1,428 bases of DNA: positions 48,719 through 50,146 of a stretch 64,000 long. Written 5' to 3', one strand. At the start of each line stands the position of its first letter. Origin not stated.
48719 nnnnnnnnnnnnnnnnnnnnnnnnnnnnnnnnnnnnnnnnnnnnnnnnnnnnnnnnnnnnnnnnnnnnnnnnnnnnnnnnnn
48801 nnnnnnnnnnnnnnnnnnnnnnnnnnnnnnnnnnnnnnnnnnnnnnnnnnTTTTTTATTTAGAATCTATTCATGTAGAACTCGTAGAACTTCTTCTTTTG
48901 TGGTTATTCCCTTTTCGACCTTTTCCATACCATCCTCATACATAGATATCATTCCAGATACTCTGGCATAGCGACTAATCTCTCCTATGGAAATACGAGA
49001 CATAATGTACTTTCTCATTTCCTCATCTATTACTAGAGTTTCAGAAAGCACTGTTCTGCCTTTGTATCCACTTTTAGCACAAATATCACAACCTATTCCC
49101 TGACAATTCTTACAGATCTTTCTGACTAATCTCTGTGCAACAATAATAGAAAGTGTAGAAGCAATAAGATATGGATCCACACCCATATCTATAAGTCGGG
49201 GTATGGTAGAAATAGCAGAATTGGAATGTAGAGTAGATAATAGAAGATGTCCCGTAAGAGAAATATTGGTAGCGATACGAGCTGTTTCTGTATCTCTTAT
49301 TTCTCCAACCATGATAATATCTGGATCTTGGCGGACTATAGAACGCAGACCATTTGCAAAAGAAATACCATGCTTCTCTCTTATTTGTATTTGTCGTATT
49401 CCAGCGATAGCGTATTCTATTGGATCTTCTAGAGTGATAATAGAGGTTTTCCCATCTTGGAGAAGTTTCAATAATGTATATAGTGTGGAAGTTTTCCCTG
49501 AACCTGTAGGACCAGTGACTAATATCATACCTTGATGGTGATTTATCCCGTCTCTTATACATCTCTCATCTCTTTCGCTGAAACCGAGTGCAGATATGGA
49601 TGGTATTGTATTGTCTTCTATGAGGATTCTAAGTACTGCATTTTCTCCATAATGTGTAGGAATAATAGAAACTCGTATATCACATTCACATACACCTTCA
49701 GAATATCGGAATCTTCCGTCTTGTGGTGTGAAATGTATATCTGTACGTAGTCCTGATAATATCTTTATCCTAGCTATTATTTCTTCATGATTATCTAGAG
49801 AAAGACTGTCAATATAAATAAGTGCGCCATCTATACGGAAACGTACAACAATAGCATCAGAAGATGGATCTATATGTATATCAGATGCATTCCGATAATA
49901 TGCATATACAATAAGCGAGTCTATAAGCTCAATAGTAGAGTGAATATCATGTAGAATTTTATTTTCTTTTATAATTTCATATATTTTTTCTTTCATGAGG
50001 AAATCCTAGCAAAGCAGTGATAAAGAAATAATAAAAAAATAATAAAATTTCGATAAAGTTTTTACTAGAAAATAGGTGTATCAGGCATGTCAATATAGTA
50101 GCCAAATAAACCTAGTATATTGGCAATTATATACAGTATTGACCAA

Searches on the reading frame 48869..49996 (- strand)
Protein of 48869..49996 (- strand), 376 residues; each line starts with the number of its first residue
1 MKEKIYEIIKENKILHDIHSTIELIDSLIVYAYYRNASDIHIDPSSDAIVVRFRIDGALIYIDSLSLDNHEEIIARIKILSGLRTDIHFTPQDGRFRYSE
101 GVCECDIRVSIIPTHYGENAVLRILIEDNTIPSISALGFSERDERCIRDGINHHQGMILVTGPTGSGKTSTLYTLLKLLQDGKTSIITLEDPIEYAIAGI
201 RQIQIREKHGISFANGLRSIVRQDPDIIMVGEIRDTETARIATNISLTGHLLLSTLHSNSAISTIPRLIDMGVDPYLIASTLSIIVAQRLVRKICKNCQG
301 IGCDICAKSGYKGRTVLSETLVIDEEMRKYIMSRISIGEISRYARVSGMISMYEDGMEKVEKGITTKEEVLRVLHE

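Call 6: search_protein_families(library=pfam, proteins=[window:48869-49996:-], max_evalue=0.1)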
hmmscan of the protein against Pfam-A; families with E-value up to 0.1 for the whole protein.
window:48869-49996:- (376 aa): 20 families
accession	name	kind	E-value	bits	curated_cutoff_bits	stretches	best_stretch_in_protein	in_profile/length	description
PF00437.27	T2SSE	-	1.3e-111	373.3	24.9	1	18-372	5-370/370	Type II/IV secretion system protein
PF13401.12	AAA_22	-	3.1e-05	24.7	27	1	153-189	3-39/130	AAA domain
PF13191.12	AAA_16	-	0.0016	19.4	32.6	1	152-182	20-51/167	AAA ATPase domain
PF20720.3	nSTAND3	-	0.002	18.3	27.2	1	154-192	16-54/155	Novel STAND NTPase 3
PF13086.12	AAA_11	-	0.0058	16.9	27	1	141-180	4-42/257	AAA domain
PF12775.13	AAA_7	-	0.0059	16.6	25.8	1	153-188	31-66/181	P-loop containing dynein motor region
PF13245.12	AAA_19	-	0.0061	17.2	25.1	1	154-190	10-42/134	AAA domain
PF13555.12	AAA_29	-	0.011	15.9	27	1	154-179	21-46/61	P-loop containing region of AAA domain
PF00005.33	ABC_tran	-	0.014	16.5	25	1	157-200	13-52/137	ABC transporter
PF02492.25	cobW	-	0.015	15.3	20.7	1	158-188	3-34/180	CobW/HypB/UreG, nucleotide-binding domain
PF07728.20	AAA_5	-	0.021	15.3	22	1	158-246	2-88/139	AAA domain (dynein-related subfamily)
PF04851.21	ResIII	-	0.021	15.2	22.5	1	149-182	17-50/164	Type III restriction enzyme, res subunit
PF13476.12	AAA_23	-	0.022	15.8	27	1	152-173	16-37/201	AAA domain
PF13173.12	AAA_14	-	0.022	15.2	27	1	156-198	3-46/129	AAA domain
PF13604.12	AAA_30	-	0.022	14.9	27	1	146-187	9-50/191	AAA domain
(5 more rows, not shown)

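Call 7: search_protein_families(library=ncbifam, proteins=[window:48869-49996:-], max_evalue=1)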
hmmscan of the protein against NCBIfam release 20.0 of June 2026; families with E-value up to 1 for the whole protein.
window:48869-49996:- (376 aa): 34 families (the best 25 are shown)
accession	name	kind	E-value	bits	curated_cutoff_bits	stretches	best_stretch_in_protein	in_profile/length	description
TIGR02533.1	type_II_gspE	equivalog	3.8e-127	424.9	630.25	2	17-299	105-387/486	type II secretion system ATPase GspE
TIGR02538.1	type_IV_pilB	equivalog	2.5e-116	389.5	675.65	2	21-299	181-460/564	type IV-A pilus assembly ATPase PilB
NF007755.0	PRK10436.1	equivalog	9.3e-109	364.1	617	2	17-299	81-363/465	type II secretion system protein GspE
NF053534.1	T4PilAsmATPsTfpB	equivalog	8.3e-106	354.6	850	2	10-299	190-480/584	type IV pilus assembly ATPase TfpB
NF041000.1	ATPase_ComGA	equivalog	6.6e-72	241.7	300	1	27-292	2-266/267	competence type IV pilus ATPase ComGA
TIGR01420.1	pilT_fam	subfamily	3.1e-52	177.9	319.1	1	25-371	2-335/343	PilT/PilU family type 4a pilus ATPase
TIGR02525.1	plasmid_TraJ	equivalog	9.3e-27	93.9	368.3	1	122-292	122-299/372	plasmid transfer ATPase TraJ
TIGR02524.1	dot_icm_DotB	equivalog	3.2e-25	89.1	463.3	1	24-333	5-311/358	Dot/Icm type IV secretion system ATPase DotB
NF058587.1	archaellum_moto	equivalog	3.1e-14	52.6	550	1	157-288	277-414/527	archaellum flagellar ATPase motor FlaI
TIGR02782.1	TrbB_P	equivalog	1e-13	51.2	304.55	1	142-270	124-254/303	P-type conjugative transfer ATPase TrbB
NF010407.0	PRK13833.1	subfamily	4.2e-12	46.1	499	1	141-271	131-262/323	conjugal transfer protein TrbB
TIGR02788.1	VirB11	equivalog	6.3e-12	45.1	249.95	1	146-272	136-266/308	P-type DNA transfer ATPase VirB11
TIGR03819.1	heli_sec_ATPase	hypoth_equivalog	6.9e-12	45.2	373.15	1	128-280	151-309/340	TadA family conjugal transfer-associated ATPase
NF010469.0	PRK13894.1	subfamily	1.1e-11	44.7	508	1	143-269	138-265/320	conjugal transfer ATPase TrbB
NF053672.1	bindosome_BasE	exception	9.8e-10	37.8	1000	1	158-279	273-398/512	bindosome assembly system ATPase subunit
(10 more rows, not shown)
